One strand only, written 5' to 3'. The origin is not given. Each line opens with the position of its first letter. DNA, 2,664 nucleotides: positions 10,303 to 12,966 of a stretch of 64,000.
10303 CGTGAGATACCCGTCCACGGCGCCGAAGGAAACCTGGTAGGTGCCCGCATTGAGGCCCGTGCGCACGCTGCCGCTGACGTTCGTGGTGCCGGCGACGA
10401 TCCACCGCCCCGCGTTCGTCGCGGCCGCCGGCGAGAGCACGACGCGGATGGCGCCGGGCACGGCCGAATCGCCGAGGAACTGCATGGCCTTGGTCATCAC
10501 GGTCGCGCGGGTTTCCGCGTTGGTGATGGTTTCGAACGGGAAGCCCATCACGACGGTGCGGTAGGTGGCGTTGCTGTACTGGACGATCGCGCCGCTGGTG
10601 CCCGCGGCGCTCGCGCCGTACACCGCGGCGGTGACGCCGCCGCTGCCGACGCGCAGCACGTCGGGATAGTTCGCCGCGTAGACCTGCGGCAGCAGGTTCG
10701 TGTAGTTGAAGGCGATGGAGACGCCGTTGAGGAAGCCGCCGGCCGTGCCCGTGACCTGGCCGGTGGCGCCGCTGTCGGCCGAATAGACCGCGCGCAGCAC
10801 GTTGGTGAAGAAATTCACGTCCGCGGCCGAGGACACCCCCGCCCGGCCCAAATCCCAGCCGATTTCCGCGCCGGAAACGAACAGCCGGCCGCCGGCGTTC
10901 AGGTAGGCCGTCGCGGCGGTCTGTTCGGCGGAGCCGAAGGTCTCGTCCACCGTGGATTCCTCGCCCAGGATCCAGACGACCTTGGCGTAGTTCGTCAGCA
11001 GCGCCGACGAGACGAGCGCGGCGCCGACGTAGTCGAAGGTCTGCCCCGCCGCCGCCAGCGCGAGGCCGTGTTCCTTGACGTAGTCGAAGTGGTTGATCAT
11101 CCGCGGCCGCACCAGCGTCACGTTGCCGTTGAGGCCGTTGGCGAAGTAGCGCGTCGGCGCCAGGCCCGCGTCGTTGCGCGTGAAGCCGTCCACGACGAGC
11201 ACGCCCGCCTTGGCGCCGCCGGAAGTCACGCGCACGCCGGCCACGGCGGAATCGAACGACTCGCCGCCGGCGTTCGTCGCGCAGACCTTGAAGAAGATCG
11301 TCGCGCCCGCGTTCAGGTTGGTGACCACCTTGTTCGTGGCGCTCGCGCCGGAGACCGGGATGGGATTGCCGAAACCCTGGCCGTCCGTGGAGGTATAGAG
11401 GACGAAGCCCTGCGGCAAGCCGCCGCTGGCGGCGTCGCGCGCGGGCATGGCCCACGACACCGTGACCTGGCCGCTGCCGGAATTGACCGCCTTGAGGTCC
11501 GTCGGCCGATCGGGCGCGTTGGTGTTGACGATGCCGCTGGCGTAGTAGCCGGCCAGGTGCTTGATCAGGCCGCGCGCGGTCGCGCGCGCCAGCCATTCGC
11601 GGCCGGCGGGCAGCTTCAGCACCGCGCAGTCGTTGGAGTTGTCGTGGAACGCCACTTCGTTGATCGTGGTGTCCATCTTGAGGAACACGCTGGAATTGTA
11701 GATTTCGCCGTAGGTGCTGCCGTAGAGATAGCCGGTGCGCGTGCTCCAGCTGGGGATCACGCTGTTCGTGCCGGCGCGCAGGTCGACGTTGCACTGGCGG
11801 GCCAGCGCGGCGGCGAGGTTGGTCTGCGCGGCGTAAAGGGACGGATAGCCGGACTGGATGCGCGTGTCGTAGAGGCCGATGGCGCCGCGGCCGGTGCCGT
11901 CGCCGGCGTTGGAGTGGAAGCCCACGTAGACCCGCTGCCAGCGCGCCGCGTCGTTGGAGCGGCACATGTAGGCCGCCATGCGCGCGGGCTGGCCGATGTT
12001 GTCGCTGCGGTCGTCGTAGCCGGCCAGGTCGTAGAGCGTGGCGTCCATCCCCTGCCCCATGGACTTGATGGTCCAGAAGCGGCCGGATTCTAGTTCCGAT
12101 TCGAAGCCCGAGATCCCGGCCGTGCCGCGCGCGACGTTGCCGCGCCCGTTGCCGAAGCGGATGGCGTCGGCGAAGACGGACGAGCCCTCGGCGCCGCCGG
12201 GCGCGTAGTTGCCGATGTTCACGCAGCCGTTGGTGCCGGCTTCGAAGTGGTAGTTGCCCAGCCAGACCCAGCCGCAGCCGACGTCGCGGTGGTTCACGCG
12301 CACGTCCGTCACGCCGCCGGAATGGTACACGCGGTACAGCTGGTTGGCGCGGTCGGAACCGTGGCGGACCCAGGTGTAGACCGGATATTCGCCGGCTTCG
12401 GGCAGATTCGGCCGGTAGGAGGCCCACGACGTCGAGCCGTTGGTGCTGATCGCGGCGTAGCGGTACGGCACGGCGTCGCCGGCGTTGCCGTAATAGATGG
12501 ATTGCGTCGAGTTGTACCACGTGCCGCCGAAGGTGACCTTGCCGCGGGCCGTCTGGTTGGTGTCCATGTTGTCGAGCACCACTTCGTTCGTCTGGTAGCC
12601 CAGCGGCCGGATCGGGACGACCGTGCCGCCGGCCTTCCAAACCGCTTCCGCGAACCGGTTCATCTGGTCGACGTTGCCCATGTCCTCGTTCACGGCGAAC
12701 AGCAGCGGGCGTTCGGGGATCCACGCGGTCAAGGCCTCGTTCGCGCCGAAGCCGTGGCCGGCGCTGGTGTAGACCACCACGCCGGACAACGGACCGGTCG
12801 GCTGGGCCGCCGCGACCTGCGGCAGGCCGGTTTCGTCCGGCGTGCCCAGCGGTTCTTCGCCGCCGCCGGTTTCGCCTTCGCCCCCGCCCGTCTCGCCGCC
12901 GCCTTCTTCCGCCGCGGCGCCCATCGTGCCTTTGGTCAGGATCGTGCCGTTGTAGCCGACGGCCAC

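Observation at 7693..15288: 2531-aa secreted protein combining GH18, a BNR-type beta-propeller, an Amidase_3-like domain, a GATase1/ThuA-like domain, FN3, about eight Ig-like repeats and TSP3 Ca-binding repeats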

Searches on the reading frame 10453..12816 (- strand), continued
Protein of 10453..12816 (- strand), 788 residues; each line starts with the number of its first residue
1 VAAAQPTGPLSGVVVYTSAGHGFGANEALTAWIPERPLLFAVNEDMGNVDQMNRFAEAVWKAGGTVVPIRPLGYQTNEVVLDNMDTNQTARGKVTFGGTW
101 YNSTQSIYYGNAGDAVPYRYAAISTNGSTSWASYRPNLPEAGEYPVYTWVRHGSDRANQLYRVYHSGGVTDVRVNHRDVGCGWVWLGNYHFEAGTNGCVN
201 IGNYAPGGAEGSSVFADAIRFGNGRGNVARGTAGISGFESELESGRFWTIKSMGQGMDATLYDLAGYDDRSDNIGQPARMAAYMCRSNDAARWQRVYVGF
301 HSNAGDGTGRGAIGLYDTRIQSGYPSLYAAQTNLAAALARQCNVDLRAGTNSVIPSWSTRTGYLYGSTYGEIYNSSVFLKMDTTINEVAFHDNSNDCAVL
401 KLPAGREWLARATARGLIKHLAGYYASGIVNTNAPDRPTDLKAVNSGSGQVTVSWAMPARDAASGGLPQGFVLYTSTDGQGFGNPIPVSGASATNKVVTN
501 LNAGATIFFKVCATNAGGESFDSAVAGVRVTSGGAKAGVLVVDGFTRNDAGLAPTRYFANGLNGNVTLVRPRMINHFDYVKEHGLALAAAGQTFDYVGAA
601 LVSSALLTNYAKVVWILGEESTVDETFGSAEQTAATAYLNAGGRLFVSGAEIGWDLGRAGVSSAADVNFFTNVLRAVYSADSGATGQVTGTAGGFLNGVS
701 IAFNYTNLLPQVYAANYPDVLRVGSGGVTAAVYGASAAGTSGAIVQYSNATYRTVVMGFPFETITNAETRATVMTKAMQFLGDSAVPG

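Call 45: find_encoding_contigs(protein=P0013, flank=8000, max_places=2)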
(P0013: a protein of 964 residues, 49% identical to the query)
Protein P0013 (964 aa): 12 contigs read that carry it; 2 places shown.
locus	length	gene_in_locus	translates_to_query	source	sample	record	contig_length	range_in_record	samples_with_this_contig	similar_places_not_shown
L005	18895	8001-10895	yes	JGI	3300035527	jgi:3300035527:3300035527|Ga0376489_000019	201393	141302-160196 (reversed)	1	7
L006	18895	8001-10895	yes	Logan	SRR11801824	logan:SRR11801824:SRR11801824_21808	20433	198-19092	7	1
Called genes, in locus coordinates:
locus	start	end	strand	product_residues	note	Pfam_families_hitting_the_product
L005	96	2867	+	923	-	PF01547:SBP_bac_1, PF00528:BPD_transp_1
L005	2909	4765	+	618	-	PF02449:Glyco_hydro_42 (faint), PF00528:BPD_transp_1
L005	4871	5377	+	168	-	PF00578:AhpC-TSA, PF08534:Redoxin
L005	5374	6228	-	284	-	-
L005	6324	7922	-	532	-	PF01565:FAD_binding_4, PF02913:FAD-oxidase_C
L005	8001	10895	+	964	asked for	PF25275:Golvesin_C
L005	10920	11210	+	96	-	PF08827:DUF1805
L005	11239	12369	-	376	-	PF00924:MS_channel_2nd, PF21082:MS_channel_3rd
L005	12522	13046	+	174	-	PF13453:Zn_ribbon_TFIIB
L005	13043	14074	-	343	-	PF04087:DUF389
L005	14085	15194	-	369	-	PF01544:CorA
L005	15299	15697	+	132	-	PF04138:GtrA_DPMS_TM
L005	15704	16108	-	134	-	-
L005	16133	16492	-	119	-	-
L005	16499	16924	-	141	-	-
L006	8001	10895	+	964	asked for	PF25275:Golvesin_C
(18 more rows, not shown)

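Call 82: search_protein_representatives(protein=window:10453-12816:-)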
Query: 788 residues. Proteins with E-value up to 0.001 (for the whole library): 4263; up to 1e-10: 2110; up to 1e-30: 680. The best 150 are listed.
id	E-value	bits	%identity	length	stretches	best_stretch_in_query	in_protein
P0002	0.0e+00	1482.9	83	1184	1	1-785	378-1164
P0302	0.0e+00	1392.5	78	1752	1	2-784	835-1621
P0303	0.0e+00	1388.9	80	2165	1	1-785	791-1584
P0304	0.0e+00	1158.8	68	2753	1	3-782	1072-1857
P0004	0.0e+00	1099.6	66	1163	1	2-782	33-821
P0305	0.0e+00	1095.8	64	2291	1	3-784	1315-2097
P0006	9.4e-295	996.5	62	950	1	3-784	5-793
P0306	9.5e-278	940.3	58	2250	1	3-782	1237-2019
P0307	7.4e-250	848.0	57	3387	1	3-782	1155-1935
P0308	6.8e-247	838.2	56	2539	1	3-782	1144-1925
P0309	1.9e-241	820.3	55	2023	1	2-784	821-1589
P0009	3.5e-234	796.2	54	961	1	4-784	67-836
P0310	3.7e-233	792.8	55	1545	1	3-782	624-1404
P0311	1.5e-229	780.8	53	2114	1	4-784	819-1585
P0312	2.1e-221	753.9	52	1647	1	4-781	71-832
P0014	1.1e-216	738.4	51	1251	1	2-779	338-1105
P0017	5.9e-210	716.1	51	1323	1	4-783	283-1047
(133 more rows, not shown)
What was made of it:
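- Relatives of 2000-3400 aa also exist (call 82).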

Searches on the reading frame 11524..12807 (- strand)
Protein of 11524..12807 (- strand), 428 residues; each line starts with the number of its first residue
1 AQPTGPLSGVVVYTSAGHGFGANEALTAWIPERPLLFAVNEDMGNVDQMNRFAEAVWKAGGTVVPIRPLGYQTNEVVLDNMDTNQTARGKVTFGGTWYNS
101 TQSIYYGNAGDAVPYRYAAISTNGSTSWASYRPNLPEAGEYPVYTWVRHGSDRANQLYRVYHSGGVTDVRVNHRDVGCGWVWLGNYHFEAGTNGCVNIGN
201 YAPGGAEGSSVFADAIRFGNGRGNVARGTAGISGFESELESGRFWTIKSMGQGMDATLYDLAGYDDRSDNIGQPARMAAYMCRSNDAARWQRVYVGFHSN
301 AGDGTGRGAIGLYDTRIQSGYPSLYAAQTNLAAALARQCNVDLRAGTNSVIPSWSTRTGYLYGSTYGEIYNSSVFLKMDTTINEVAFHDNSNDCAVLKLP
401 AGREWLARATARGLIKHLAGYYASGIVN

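Call 19: search_solved_structures(query=A1, max_evalue=10, show_alignments=3)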
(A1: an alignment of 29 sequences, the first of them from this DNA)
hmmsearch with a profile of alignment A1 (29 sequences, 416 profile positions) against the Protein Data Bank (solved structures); distinct sequences matched with E-value up to 10: 7.
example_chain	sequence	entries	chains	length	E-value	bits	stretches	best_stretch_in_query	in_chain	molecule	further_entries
6f2p_A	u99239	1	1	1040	3.1e-16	62.9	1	75-208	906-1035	Paenibacillus xanthan lyase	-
7agl_A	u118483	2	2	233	0.0084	18.6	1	369-412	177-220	N-acetylmuramoyl-L-alanine amidase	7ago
7agm_A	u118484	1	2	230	0.018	17.6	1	365-412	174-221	N-acetylmuramoyl-L-alanine amidase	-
7rag_B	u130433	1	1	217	0.023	17.2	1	364-408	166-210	Germination-specific N-acetylmuramoyl-L-alanine amidase, Autolysin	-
3ne8_A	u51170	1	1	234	0.18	14.2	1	329-406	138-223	N-acetylmuramoyl-l-alanine amidase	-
8c2o_A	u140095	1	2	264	0.34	13.3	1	315-412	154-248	N-acetylmuramoyl-L-alanine amidase AmiA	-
1jwq_A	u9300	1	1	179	0.37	13.2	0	354-408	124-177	N-ACETYLMURAMOYL-L-ALANINE AMIDASE CwlV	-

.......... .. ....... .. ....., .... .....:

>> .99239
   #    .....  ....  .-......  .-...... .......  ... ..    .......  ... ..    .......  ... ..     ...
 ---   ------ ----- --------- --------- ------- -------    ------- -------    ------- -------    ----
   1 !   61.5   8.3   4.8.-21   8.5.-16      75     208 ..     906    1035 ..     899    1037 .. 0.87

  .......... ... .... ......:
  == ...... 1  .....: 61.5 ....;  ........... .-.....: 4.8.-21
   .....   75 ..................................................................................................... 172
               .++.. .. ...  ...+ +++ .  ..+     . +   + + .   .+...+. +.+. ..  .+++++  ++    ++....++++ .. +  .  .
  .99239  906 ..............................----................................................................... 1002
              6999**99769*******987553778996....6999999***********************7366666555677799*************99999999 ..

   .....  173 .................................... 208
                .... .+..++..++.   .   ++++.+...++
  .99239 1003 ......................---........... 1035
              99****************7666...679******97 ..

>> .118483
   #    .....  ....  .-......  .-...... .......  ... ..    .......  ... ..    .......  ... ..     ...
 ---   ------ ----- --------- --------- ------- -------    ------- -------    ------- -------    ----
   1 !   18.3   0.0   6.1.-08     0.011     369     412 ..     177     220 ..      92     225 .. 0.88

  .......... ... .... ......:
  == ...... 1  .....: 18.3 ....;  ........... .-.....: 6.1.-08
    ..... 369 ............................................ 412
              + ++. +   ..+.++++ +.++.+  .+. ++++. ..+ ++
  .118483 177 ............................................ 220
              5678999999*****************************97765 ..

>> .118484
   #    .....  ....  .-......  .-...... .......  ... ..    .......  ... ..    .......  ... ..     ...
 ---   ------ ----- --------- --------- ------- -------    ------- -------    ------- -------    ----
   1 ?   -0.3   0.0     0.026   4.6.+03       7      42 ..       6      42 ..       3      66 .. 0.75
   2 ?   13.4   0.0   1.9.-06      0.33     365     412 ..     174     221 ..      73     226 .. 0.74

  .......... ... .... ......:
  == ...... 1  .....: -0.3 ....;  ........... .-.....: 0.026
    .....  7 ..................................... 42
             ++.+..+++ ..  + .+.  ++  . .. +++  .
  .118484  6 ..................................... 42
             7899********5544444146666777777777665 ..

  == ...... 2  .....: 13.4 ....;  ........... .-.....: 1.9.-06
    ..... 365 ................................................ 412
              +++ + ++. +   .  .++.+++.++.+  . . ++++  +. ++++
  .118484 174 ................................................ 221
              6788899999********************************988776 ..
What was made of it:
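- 12139..12573 (-): Golvesin_C / CBM6-35-like beta-sandwich, aa 906-1050, inserted into the amidase module. Sequence match to the C-terminal module of xanthan lyase 6f2p at 3e-16 (call 19).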

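Call 27: predict_structure(alignment_id=A1)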
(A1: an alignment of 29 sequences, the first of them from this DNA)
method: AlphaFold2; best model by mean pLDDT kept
length: 428 residues; sequences in the alignment: 29
mean_pLDDT: 91.5   pTM: 0.92
mean pLDDT of the five models: 91.5, 89.2, 87.6, 87.5, 87.3
residues with pLDDT >= 90: 306; 70-90: 113; 50-70: 9; < 50: 0
segments of 3 or more residues with pLDDT < 50: none
pLDDT, mean of each block of 10 residues (from residue 1): 91 92 91 88 90 96 95 95 93 97 92 94 95 97 94 92 96 93 97 96 80 96 93 93 91 90 86 91 83 92 84 95 96 96 75 79 92 89 91 90 93 96 85
secondary structure, 60 per line:
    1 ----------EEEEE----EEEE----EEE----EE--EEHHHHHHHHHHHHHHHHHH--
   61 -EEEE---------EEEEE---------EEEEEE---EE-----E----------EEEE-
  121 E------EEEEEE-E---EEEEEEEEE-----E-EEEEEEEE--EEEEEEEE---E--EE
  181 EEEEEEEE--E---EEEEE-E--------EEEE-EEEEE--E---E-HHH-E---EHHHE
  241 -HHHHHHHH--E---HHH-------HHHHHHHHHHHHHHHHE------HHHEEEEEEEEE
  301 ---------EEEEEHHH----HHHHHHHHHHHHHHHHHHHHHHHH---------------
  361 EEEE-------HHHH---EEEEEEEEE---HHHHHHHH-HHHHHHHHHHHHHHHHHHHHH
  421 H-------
elements in order: E11-15 E20-23 E28-30 H41-58 E62-65 E75-79 E89-94 E116-119 E128-133 E139-147 E155-162 E165-172 E179-188 E195-199 E210-213 E215-219 H242-249 H266-281 E292-300 E310-314 H322-345 E361-364 H372-375 E379-387 H391-398 H400-421
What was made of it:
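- The AF2 model has pLDDT 91.5 and pTM 0.92 (call 27).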

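Call 30: fold_search(model_id=the predicted structure, library=pdb)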
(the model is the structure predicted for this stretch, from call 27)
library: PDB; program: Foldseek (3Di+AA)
matches with E <= 10: 1312; with E <= 0.001: 62
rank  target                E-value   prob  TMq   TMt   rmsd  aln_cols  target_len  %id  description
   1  6f2p                  9.9e-10  1.00  0.29  0.12   3.2       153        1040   31  Structure of Paenibacillus xanthan lyase to 2.6 A resolution (released 2018-12-05)
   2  7ago                  5.7e-07  1.00  0.24  0.45   8.6       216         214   18  crystal structure of the N-acetylmuramyl-L-alanine amidase, Ami1, from Mycobacterium abscessus bound to L-Alanine-D-isog (released 2020-11-18)
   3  7agl                  8.5e-07  1.00  0.23  0.44   5.0       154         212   21  crystal structure of the apo form of the N-acetylmuramyl-L-alanine amidase, Ami1, from Mycobacterium abscessus. (released 2020-11-18)
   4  7agm_B                8.5e-07  1.00  0.25  0.45   9.0       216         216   21  Crystal structure of the N-acetylmuramyl-L-alanine amidase, Ami1, from Mycobacterium smegmatis (released 2020-11-18)
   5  4m6i_A                9.5e-07  1.00  0.24  0.50   4.5       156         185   22  Structure of the reduced, Zn-bound form of Mycobacterium tuberculosis peptidoglycan amidase Rv3717 (released 2013-09-18)
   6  7agm_A                1.1e-06  1.00  0.25  0.45  10.7       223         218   22  Crystal structure of the N-acetylmuramyl-L-alanine amidase, Ami1, from Mycobacterium smegmatis (released 2020-11-18)
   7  4lq6                  1.1e-06  1.00  0.24  0.45   9.8       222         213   18  Crystal structure of Rv3717 reveals a novel amidase from M. tuberculosis (released 2013-12-04)
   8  4m6g                  2.0e-06  1.00  0.25  0.45   9.7       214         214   20  Structure of the Mycobacterium tuberculosis peptidoglycan amidase Rv3717 in complex with L-Alanine-iso-D-Glutamine react (released 2013-09-18)
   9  4m6h_A                2.1e-06  1.00  0.25  0.50   8.6       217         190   21  Structure of the reduced, metal-free form of Mycobacterium tuberculosis peptidoglycan amidase Rv3717 (released 2013-09-18)
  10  9cun                  2.1e-06  1.00  0.24  0.45   9.8       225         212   20  Crystal structure of Ami1 from M. tuberculosis in complex with a tetrazole compound (released 2024-11-20)
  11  7rag_B                2.3e-06  1.00  0.26  0.52   5.9       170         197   16  Structure of the CwlD amidase from Clostridioides difficile in complex with the GerS lipoprotein (released 2021-09-08)
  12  4m6h_B                4.5e-06  1.00  0.21  0.49   4.8       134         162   25  Structure of the reduced, metal-free form of Mycobacterium tuberculosis peptidoglycan amidase Rv3717 (released 2013-09-18)
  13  4m6i_B                4.5e-06  1.00  0.21  0.46   4.8       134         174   25  Structure of the reduced, Zn-bound form of Mycobacterium tuberculosis peptidoglycan amidase Rv3717 (released 2013-09-18)
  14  7ehg_B                9.6e-06  1.00  0.24  0.64   4.6       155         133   16  Crystal Structure of MiXBM (released 2022-03-30)
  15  7ehg_F                1.0e-05  1.00  0.24  0.62   5.1       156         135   16  Crystal Structure of MiXBM (released 2022-03-30)
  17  7ehg_E                1.4e-05  1.00  0.24  0.62   5.0       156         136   16  Crystal Structure of MiXBM (released 2022-03-30)
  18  7ehg_A                1.6e-05  1.00  0.24  0.64   4.8       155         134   16  Crystal Structure of MiXBM (released 2022-03-30)
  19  7ehg_C                1.8e-05  1.00  0.24  0.62   4.7       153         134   16  Crystal Structure of MiXBM (released 2022-03-30)
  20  7ehg_G                2.4e-05  1.00  0.20  0.55   7.2       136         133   18  Crystal Structure of MiXBM (released 2022-03-30)
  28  1jwq                  7.2e-05  1.00  0.21  0.44   5.2       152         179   20  Structure of the catalytic domain of CwlV, N-acetylmuramoyl-L-alanine amidase from Bacillus(Paenibacillus) polymyxa var. (released 2003-11-18)
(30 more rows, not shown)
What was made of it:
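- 12139..12573 (-): Foldseek matches 6f2p, MiXBM 7ehg, CBM6 and CBM35 (call 30).
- On Amidase_3 (PF01520) MurNAc-L-Ala amidase: The AF2 model (pLDDT 91.5, call 27) matches more than 15 Amidase_3 structures at Foldseek probability 1.0, E 6e-7 to 4e-4 (call 30).
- Closest known: Amidase_3 N-acetylmuramoyl-L-alanine amidases. Same: Same fold (Foldseek probability 1.0, call 30).
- Closest known: Golvesin_C / CBM6-CBM35-CBM36_like_2 domains. Same: It aligns with 6f2p residues 906-1035 at 31% identity (calls 19, 30).
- Apart from CBM hits to the insert, Foldseek's strong hits are mainly Amidase_3 enzymes: Ami1/Rv3717, CwlD, AmiB, AmiC2, CwlV, LytH, PlyPSA and AmiA, at E 6e-7 to 4e-4 and probability 1.0 (call 30).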

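Call 54: search_protein_families(library=pfam, alignment_id=A1, max_evalue=0.01)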
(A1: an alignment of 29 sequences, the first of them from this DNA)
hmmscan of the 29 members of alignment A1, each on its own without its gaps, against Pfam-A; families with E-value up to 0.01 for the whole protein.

A. member 1, seq(428 aa): 1 family
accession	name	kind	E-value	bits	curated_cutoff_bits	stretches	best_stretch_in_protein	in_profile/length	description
PF25275.1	Golvesin_C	-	2.9e-24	86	31.6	1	85-219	5-131/132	Golvesin C-terminal domain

B. families by the number of members that match (of 29 scanned): 2 families
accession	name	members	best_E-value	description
PF25275.1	Golvesin_C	29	7.3e-32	Golvesin C-terminal domain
PF01520.23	Amidase_3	25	2.3e-07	N-acetylmuramoyl-L-alanine amidase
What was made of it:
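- On Amidase_3 (PF01520) MurNAc-L-Ala amidase: Among relatives, 25 of 29 hit at E<=0.01, best 2.3e-7 (call 54).
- Closest known: Amidase_3 N-acetylmuramoyl-L-alanine amidases. Same: Most family members hit the Pfam model weakly (call 54).
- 25 of 29 family members hit PF01520 (call 54).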

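Call 59: find_related_loci(query=A1, collection=genome_contigs, flank=3000)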
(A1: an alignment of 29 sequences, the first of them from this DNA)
Query A1 (428 aa) in genome_contigs; peptide patterns used: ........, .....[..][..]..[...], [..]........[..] (x = any residue, [..] = any of these).
599 stretches matched a pattern (row limit reached: there are more); 464 encode a relative of the query (tblastn E <= 1e-3); the best 80 are kept; 80 distinct loci.
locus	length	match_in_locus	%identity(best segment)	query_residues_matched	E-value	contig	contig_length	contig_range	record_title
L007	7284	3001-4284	91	1-428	0e+0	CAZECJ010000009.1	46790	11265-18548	MAG TPA_asm: uncultured Verrucomicrobiota bacterium isolate SRP192927_co1_293 genome assembly, contig: NODE_1079_length_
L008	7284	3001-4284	92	1-428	0e+0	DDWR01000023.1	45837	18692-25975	MAG TPA_asm: Verrucomicrobia bacterium UBA2281 UBA2281_contig_6911, whole genome shotgun sequence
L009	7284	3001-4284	91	1-428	0e+0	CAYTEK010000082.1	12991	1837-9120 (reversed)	MAG TPA_asm: uncultured Verrucomicrobiota bacterium isolate SRP167436_co1_5 genome assembly, contig: NODE_7947_length_12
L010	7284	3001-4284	90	1-428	0e+0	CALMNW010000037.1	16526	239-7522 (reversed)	MAG TPA_asm: uncultured Verrucomicrobia bacterium isolate SRR8859111_bin.86_CONCOCT_v1.1_MAG genome assembly, contig: ER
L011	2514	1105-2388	90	1-428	0e+0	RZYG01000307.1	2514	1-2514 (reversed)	MAG: Spartobacteria bacterium isolate INTA.AUR.007 contig-100_25113, whole genome shotgun sequence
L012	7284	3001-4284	88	1-428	0e+0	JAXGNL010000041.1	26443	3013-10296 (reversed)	MAG: Kiritimatiellia bacterium isolate AnMBR.bin255 bin255_41, whole genome shotgun sequence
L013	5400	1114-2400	86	1-428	0e+0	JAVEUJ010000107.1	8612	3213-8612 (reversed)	MAG: Kiritimatiellia bacterium isolate BF2_42 NODE_4947_length_8612_cov_4.188770_Biofilm2, whole genome shotgun sequence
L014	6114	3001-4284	87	1-428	0e+0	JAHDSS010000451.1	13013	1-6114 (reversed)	MAG: Kiritimatiellae bacterium isolate SV3-B9.1 k141_59335, whole genome shotgun sequence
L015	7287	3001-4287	86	1-428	0e+0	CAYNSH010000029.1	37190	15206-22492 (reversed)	MAG TPA_asm: uncultured Verrucomicrobiota bacterium isolate SRP241326_co2_331 genome assembly, contig: NODE_1748_length_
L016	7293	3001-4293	84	1-427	0e+0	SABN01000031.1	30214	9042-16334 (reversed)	MAG: Opitutia bacterium isolate INTA.CYC.094 contig-100_1125, whole genome shotgun sequence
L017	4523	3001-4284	83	1-427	0e+0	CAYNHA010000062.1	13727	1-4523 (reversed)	MAG TPA_asm: uncultured Verrucomicrobiota bacterium isolate binchicken_co229_252 genome assembly, contig: k141_1275129,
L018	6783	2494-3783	82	1-428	0e+0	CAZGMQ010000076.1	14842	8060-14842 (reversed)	MAG TPA_asm: uncultured Verrucomicrobiota bacterium isolate binchicken_co181_152 genome assembly, contig: NODE_7085_leng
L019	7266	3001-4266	80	1-428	0e+0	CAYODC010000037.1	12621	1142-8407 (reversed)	MAG TPA_asm: uncultured Verrucomicrobiota bacterium isolate SRP294416_co1_711 genome assembly, contig: NODE_10779_length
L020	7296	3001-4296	77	2-428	0e+0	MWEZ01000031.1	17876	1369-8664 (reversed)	MAG: Verrucomicrobia bacterium ADurb.Bin018 BWX54_contig000031, whole genome shotgun sequence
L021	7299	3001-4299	76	2-428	0e+0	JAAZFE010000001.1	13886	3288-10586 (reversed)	MAG: Lentisphaerae bacterium isolate AS10tlH2TH_169 2600_AS10, whole genome shotgun sequence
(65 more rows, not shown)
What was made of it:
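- The cassette is widespread: at least 464 species genomes across Verrucomicrobiota, Kiritimatiellia, Lentisphaerae, Planctomycetota and Sumerlaeota (call 59), and 680 representatives at 50% identity with E<=1e-30 (call 82).
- Tried and rejected: The best genome match is 92% (UBA2281, call 59).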
